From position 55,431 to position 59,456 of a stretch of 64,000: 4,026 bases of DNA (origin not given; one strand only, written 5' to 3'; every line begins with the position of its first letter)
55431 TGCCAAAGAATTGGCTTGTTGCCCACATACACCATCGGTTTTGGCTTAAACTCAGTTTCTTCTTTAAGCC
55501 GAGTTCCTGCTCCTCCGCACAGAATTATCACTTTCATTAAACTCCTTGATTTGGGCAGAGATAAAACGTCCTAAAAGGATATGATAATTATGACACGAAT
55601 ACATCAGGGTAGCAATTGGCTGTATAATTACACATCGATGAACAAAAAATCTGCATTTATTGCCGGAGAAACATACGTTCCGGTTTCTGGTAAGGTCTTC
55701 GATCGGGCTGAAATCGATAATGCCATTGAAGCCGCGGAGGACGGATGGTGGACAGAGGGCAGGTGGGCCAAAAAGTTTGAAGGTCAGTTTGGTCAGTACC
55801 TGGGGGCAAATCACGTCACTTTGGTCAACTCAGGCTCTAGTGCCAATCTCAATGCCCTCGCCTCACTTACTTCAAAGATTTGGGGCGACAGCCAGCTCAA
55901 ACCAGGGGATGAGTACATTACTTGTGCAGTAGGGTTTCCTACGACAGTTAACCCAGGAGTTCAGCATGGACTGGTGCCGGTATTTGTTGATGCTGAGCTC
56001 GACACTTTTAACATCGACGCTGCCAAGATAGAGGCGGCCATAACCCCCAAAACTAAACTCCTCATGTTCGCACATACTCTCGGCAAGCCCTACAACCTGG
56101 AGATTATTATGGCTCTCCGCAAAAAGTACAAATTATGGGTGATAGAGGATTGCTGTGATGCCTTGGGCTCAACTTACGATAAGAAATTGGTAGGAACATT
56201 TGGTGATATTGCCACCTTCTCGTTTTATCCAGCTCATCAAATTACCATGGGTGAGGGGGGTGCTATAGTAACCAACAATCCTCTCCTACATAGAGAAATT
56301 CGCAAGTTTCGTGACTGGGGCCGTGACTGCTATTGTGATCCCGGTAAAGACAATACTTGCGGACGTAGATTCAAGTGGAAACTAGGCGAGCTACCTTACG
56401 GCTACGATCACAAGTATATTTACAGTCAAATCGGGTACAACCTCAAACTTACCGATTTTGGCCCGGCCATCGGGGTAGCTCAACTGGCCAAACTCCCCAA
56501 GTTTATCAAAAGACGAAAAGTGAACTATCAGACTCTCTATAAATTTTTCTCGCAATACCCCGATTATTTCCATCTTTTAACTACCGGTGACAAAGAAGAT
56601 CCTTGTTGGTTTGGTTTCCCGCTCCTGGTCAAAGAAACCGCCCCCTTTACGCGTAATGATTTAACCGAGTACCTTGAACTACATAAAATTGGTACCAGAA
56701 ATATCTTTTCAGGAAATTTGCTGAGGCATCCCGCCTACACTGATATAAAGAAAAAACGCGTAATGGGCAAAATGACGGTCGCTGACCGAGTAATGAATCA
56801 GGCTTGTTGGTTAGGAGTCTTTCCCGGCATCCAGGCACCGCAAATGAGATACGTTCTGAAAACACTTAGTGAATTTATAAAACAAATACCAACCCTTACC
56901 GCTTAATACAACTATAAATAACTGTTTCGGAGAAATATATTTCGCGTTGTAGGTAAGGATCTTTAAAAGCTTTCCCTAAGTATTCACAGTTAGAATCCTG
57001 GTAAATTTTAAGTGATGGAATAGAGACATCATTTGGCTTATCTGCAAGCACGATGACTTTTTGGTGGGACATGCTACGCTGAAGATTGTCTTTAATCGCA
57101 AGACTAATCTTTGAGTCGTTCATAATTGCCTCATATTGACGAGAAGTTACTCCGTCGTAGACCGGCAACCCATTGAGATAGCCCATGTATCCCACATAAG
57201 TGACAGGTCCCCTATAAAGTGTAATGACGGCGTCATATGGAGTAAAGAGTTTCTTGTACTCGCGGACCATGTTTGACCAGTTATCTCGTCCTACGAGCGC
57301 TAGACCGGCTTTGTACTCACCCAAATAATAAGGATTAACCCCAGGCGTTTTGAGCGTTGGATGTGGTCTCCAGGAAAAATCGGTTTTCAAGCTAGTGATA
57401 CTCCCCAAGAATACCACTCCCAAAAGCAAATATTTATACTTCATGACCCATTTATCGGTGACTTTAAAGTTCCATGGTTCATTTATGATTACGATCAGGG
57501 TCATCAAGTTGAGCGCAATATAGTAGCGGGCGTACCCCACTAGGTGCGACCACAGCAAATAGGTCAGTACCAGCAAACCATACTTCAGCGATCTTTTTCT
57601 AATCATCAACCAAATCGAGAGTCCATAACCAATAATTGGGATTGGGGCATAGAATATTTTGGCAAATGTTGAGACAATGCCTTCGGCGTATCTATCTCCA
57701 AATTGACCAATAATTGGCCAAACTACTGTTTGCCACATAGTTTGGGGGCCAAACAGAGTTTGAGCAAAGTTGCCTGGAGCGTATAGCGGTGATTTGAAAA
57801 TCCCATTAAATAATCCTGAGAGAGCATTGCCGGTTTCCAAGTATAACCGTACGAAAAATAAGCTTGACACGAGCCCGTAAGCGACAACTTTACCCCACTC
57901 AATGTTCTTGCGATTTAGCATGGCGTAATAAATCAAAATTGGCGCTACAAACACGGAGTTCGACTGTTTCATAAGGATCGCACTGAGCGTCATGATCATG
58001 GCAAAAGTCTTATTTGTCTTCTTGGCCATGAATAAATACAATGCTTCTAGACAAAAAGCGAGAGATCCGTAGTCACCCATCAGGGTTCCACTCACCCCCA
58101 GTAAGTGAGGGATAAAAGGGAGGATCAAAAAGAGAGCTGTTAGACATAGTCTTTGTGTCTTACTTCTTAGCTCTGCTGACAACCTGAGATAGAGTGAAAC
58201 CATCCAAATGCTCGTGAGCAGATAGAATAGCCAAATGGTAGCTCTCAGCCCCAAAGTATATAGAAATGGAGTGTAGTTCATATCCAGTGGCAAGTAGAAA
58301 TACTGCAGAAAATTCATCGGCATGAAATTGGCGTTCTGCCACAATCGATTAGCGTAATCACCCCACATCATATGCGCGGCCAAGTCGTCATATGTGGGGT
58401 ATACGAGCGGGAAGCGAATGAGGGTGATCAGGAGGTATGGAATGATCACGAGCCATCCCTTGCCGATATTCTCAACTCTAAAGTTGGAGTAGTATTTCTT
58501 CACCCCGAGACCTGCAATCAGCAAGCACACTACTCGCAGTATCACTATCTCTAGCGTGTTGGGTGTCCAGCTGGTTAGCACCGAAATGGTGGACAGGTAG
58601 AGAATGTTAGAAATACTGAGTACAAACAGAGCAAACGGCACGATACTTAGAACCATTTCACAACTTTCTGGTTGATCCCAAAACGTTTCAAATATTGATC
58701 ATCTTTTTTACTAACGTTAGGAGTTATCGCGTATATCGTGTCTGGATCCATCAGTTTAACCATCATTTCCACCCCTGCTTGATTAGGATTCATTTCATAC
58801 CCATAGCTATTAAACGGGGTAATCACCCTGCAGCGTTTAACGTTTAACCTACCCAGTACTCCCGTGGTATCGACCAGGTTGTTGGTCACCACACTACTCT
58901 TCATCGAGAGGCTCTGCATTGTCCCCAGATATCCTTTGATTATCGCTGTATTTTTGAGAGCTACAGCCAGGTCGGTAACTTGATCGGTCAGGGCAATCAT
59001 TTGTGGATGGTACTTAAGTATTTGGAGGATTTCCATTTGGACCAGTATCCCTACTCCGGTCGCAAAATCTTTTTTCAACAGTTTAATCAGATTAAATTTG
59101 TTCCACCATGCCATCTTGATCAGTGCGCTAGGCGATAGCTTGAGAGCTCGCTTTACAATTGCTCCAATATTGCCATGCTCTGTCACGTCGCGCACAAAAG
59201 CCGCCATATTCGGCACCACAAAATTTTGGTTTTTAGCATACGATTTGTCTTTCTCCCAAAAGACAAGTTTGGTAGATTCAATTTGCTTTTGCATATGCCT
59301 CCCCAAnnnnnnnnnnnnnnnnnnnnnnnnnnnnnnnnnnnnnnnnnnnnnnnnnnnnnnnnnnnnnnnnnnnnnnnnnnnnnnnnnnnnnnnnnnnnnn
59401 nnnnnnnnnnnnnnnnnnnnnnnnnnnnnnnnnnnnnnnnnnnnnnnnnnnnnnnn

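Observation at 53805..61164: Partial CDP-3,6-dideoxyhexose pathway next to an SDR-Gfo/Idh/MocA fusion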

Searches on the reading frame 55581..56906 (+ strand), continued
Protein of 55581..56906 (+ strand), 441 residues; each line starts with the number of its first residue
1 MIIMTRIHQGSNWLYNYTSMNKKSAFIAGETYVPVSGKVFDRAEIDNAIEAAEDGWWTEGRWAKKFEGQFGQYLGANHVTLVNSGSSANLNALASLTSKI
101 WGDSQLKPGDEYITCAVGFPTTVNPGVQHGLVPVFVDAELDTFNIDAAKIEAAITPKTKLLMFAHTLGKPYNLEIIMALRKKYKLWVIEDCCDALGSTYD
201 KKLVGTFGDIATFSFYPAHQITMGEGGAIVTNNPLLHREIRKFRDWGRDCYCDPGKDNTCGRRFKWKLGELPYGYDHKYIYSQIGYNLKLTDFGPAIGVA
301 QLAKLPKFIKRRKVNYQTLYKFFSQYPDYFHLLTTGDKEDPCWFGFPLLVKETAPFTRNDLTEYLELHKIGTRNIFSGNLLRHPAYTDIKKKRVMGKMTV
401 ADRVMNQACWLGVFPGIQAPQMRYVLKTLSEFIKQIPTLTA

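Call 80: find_encoding_contigs(protein=P0160, flank=10000, max_places=2)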
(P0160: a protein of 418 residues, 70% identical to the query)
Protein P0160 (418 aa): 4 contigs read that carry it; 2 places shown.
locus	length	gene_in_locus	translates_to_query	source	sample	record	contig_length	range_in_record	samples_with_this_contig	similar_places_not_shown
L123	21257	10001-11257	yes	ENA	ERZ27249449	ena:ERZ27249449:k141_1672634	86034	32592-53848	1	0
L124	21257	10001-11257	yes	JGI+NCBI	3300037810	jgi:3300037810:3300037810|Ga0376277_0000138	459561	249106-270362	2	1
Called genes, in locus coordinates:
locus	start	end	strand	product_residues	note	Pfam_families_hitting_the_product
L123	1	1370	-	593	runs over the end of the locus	PF02776:TPP_enzyme_N, PF00205:TPP_enzyme_M, PF02775:TPP_enzyme_C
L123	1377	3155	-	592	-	PF02776:TPP_enzyme_N, PF00205:TPP_enzyme_M, PF02775:TPP_enzyme_C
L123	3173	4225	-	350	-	PF00682:HMGL-like, PF07836:DmpG_comm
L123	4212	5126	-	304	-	PF01118:Semialdhyde_dh (weak), PF09290:AcetDehyd-dimer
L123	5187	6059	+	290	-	PF00701:DHDPS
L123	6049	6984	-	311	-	PF00535:Glycos_transf_2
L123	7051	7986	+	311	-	PF05050:Methyltransf_21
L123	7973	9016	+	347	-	PF01073:3Beta_HSD (faint), PF01370:Epimerase, PF02719:Polysacc_synt_2 (faint), PF07993:NAD_binding_4 (faint), PF16363:GDP_Man_Dehyd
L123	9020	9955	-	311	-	PF00535:Glycos_transf_2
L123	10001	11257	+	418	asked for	PF01041:DegT_DnrJ_EryC1, PF01212:Beta_elim_lyase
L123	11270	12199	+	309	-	PF01073:3Beta_HSD, PF01370:Epimerase, PF02719:Polysacc_synt_2, PF04321:RmlD_sub_bind, PF07993:NAD_binding_4 (weak), PF16363:GDP_Man_Dehyd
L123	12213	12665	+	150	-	PF00908:dTDP_sugar_isom, PF05523:FdtA (weak), PF14667:Polysacc_synt_C (weak)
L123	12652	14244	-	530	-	-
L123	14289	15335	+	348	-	PF00132:Hexapep, PF14602:Hexapep_2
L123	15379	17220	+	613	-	PF19830:DUF6311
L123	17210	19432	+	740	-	-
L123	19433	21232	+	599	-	-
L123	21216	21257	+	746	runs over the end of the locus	-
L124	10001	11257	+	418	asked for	PF01041:DegT_DnrJ_EryC1, PF01212:Beta_elim_lyase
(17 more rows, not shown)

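Call 82: list_cluster_members(proteins=[P0001, P0241, window:55638-56906:+])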
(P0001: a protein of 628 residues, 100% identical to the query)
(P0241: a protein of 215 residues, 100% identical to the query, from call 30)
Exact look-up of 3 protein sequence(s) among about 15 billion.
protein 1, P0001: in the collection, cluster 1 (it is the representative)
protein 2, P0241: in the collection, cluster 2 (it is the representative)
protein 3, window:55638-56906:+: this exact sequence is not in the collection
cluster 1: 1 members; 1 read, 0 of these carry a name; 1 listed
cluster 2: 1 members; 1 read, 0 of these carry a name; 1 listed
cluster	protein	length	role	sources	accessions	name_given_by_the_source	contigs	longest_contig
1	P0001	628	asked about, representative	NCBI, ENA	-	-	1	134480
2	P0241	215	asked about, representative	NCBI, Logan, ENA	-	-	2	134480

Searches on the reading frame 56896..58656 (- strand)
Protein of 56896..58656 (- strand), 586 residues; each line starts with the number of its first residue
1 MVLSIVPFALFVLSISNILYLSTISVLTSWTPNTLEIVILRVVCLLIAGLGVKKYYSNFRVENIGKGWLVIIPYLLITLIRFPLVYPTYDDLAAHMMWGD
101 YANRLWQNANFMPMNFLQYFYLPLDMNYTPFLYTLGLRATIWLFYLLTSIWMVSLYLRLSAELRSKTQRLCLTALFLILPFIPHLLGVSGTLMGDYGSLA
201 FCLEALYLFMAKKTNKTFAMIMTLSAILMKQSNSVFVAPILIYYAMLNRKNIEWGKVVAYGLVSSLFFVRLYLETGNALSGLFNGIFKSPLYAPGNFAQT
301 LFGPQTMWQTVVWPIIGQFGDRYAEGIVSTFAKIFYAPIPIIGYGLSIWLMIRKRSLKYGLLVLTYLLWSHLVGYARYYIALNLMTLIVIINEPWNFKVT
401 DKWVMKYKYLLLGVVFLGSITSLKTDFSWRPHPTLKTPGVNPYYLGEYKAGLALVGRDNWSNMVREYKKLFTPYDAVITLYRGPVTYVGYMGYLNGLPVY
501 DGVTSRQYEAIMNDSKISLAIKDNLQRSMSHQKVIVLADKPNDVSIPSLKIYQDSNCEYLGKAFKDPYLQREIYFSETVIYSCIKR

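Call 5: search_protein_families(library=pfam, proteins=[window:56896-58656:-], max_evalue=0.01)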
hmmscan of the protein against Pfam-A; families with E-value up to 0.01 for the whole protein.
window:56896-58656:- (586 aa): 0 families

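Call 6: search_protein_families(library=ncbifam, proteins=[window:56896-58656:-], max_evalue=0.01)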
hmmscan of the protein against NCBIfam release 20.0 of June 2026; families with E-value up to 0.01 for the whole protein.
window:56896-58656:- (586 aa): 0 families

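Call 51: search_protein_families(library=pfam, proteins=[window:56896-58656:-], max_evalue=10)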
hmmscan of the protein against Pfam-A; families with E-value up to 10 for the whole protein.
window:56896-58656:- (586 aa): 1 family
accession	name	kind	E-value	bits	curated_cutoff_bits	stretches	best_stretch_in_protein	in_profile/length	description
PF04745.17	Pox_A8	-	0.025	14.1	25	1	198-249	54-105/289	VITF-3 subunit protein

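Call 53: search_solved_structures(query=A4, max_evalue=10)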
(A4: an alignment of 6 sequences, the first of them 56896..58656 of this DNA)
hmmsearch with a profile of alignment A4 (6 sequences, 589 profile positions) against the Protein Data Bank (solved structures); distinct sequences matched with E-value up to 10: 1.
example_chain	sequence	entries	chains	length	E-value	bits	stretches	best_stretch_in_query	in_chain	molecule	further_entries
9qlv_A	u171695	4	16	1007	0.59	12.1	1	480-566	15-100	Disease resistance protein ADR2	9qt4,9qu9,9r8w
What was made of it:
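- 56896..58656 (-): Polytopic membrane protein (586 aa) with a C-terminal soluble domain of about 190 aa. Putative GT-C-like transferase of the fusion module. No Pfam or PDB sequence match (calls 5, 51, 53).
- On GT-C glycosyltransferases (the proposed role of the 586-aa and 508-aa membrane proteins): No Pfam or PDB sequence hit (calls 51, 53).
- The 586-aa protein has no detectable similarity to any GT-C (calls 51, 53).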

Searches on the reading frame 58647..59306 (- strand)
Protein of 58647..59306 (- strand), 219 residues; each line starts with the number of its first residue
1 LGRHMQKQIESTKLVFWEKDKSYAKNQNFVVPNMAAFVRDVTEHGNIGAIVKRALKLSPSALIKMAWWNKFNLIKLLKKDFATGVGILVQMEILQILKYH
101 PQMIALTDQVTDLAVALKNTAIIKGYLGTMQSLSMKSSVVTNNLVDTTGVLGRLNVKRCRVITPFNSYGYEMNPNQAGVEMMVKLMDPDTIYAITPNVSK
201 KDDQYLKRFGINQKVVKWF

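Call 5: search_protein_families(library=pfam, proteins=[window:58647-59306:-], max_evalue=0.01)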
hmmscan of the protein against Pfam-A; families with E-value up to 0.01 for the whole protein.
window:58647-59306:- (219 aa): 0 families

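Call 6: search_protein_families(library=ncbifam, proteins=[window:58647-59306:-], max_evalue=0.01)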
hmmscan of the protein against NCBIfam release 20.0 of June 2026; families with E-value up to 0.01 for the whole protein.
window:58647-59306:- (219 aa): 0 families

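Call 30: find_homologous_proteins(query=window:58647-59306:-)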
Query window:58647-59306:- (219 aa): 25 proteins with E <= 0.001 among 117 candidates.
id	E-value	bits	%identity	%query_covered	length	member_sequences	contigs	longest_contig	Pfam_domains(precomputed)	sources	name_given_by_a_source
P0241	7.1e-137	472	100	98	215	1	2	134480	-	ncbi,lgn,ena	-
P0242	1.2e-114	399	84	98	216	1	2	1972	-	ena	-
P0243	7.4e-101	354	75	98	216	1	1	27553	-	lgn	-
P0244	8.8e-100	351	74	98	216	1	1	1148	-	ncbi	-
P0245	2.5e-99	349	74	96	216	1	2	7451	-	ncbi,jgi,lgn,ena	-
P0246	5.8e-95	335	71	95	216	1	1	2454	-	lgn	-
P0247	5.7e-94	332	71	96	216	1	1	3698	-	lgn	-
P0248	8.3e-93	328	69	100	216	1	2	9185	-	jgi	jgi:hypothetical protein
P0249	9.0e-92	324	70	98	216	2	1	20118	-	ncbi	-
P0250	3.9e-90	319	68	95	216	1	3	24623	-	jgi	jgi:hypothetical protein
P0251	1.3e-89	317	66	100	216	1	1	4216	-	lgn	-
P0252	8.0e-89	315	70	96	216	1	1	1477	-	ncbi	-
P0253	1.4e-86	308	66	96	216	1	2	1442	-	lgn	-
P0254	6.6e-86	305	65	96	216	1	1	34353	-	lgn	-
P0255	4.2e-84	299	61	99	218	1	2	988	-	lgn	-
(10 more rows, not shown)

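Call 31: find_encoding_contigs(protein=P0241, flank=10000, max_places=3)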
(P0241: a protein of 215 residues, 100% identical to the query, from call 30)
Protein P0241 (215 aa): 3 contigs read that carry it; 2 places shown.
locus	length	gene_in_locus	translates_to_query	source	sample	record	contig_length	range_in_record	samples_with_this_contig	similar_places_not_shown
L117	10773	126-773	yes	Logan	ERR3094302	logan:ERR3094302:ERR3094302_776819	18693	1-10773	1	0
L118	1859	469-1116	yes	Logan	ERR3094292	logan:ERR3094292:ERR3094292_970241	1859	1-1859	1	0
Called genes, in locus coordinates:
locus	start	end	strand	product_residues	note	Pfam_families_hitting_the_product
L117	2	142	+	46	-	?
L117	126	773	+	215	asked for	-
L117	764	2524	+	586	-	-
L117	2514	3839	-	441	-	PF01041:DegT_DnrJ_EryC1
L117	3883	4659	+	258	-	PF00483:NTP_transferase, PF12804:NTP_transf_3 (weak)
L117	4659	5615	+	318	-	PF01073:3Beta_HSD, PF01370:Epimerase, PF02719:Polysacc_synt_2, PF04321:RmlD_sub_bind, PF05368:NmrA (faint), PF16363:GDP_Man_Dehyd, PF07993:NAD_binding_4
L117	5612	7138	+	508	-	-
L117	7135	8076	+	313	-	PF00535:Glycos_transf_2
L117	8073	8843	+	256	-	PF00106:adh_short, PF08659:KR (weak), PF13561:adh_short_C2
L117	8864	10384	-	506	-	-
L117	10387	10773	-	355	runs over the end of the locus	PF02350:Epimerase_2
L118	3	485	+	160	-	?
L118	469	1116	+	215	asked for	-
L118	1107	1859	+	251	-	?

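Call 40: predict_structure(alignment_id=A3)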
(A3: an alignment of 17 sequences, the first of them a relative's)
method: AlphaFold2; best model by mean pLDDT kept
length: 215 residues; sequences in the alignment: 17
mean_pLDDT: 87.8   pTM: 0.86
mean pLDDT of the five models: 87.8, 87.5, 87.6, 87.4, 84.0
residues with pLDDT >= 90: 111; 70-90: 96; 50-70: 7; < 50: 1
segments of 3 or more residues with pLDDT < 50: none
pLDDT, mean of each block of 10 residues (from residue 1): 78 89 94 85 82 88 82 76 92 95 94 92 94 95 93 91 77 90 91 83 91 76
secondary structure, 60 per line:
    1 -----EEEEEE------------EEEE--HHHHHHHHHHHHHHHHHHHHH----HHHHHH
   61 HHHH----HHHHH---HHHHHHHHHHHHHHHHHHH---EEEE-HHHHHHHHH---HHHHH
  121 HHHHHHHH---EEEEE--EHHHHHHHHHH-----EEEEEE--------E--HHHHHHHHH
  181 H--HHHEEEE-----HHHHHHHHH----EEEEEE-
elements in order: E6-11 E24-27 H30-50 H55-64 H69-73 H77-95 E99-102 H104-112 H116-128 E132-136 H140-149 E155-160 H172-181 E187-190 H196-204 E209-214
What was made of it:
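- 58647..59306 (-): Small partner protein (215-219 aa; the database form starts at 59294). It is TIM-barrel-like and has no family model. AF2 mean pLDDT is 87.8 (call 40).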

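Call 43: fold_search(model_id=the predicted structure, library=pdb)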
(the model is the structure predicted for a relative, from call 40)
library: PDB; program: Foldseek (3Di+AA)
matches with E <= 10: 1000; with E <= 0.001: 21
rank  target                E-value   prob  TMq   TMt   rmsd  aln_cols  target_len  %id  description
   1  9myb                  1.0e-04  1.00  0.40  0.36   5.1       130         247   11  Crystal structure of unliganded retro-aldolase RA95-Shell (280 K) (released 2025-04-09)
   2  3uy8_B                1.8e-04  1.00  0.42  0.37   3.9       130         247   13  Designed protein KE59 R5_11/5F (released 2012-06-06)
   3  3o6y                  2.2e-04  1.00  0.41  0.36   5.0       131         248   12  Robust computational design, optimization, and structural characterization of retroaldol enzymes (released 2011-06-29)
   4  3uxa_A                2.6e-04  1.00  0.39  0.35   4.9       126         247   12  Designed protein KE59 R1 7/10H (released 2012-06-06)
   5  3uy7_A                3.8e-04  1.00  0.45  0.40   4.0       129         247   12  Designed protein KE59 R1 7/10H with G130S mutation (released 2012-06-27)
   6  5k7j_B                4.0e-04  1.00  0.41  0.37   4.5       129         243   11  Structure of designed zinc binding protein ZE2 bound to Zn2+ (released 2016-08-03)
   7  4a2s                  4.6e-04  1.00  0.41  0.36   4.5       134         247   12  Structure of the engineered retro-aldolase RA95.5 (released 2012-11-07)
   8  6tfa_A                4.6e-04  1.00  0.39  0.35   4.5       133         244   10  Structure of the engineered retro-aldolase RA95.5-8F F112L (released 2020-06-03)
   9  1igs                  4.9e-04  1.00  0.44  0.39   3.8       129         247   12  INDOLE-3-GLYCEROLPHOSPHATE SYNTHASE FROM SULFOLOBUS SOLFATARICUS AT 2.0 A RESOLUTION (released 1996-07-11)
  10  8w3y                  5.2e-04  1.00  0.44  0.39   3.9       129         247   12  Crystal structure of a computationally designed metalloprotein containing the metal-chelating, fluorogenic, non-canonica (released 2025-02-26)
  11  6nw4                  5.9e-04  1.00  0.42  0.37   3.9       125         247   14  Evolution of a computationally designed Kemp eliminase (released 2019-07-24)
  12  3nz1                  6.2e-04  1.00  0.41  0.36   4.8       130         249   12  Crystal Structure of Kemp Elimination Catalyst 1A53-2 Complexed with Transition State Analog 5-Nitro Benzotriazole (released 2011-06-29)
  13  6tfa_C                7.1e-04  1.00  0.40  0.36   4.5       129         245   10  Structure of the engineered retro-aldolase RA95.5-8F F112L (released 2020-06-03)
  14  6tf8_D                7.5e-04  1.00  0.39  0.34   4.9       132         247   10  Structure of the engineered artificial aldolase I133F RA95.5-8F with a bound substrate, pentan-2-one (released 2020-06-03)
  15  4a2r                  8.0e-04  1.00  0.44  0.39   3.6       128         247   12  Structure of the engineered retro-aldolase RA95.5-5 (released 2012-11-07)
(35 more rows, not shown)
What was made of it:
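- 58647..59306 (-): Foldseek gives weak TIM-barrel matches with TM-scores of about 0.4 (call 43).
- The partner's fold matches are weak, with TM-scores of about 0.4 (call 43).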

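Call 51: search_protein_families(library=pfam, proteins=[window:58647-59294:-], max_evalue=10)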
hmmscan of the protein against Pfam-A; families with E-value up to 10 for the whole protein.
window:58647-59294:- (215 aa): 1 family
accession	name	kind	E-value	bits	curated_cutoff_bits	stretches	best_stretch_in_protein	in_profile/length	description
PF23195.1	UBQLN1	-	0.071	13.3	27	1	90-131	22-63/70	Ubiquilin-1-like domain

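Call 54: search_solved_structures(query=A3, max_evalue=10)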
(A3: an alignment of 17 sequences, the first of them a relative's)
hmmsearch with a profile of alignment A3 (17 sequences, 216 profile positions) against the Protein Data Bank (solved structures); distinct sequences matched with E-value up to 10: 0.

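Call 72: search_protein_representatives(alignment_id=A3)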
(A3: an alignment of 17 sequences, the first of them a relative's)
Query: 17 sequences, 216 profile positions. Proteins with E-value up to 0.001 (for the whole library): 398; up to 1e-10: 200; up to 1e-30: 29. The best 150 are listed.
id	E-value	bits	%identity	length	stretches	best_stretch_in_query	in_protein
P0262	5.4e-84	297.9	-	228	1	1-216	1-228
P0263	9.3e-83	293.8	-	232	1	7-216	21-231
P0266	5.7e-72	258.6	-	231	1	1-216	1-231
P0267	5.5e-71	255.3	-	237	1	3-215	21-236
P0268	2.7e-66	240.0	-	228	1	5-216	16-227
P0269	7.0e-66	238.7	-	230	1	4-216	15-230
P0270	1.4e-53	198.4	-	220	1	10-215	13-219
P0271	9.5e-53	195.7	-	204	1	23-210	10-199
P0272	1.1e-50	189.0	-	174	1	22-191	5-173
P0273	3.8e-45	170.9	-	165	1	22-169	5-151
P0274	5.9e-45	170.3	-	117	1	100-216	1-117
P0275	1.7e-40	155.6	-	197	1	6-185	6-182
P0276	7.2e-39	150.4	-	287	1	26-213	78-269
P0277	1.5e-38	149.4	-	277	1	27-212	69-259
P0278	5.2e-38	147.6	-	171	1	24-177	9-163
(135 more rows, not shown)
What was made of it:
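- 58647..59306 (-): There are 398 cluster representatives (call 72).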
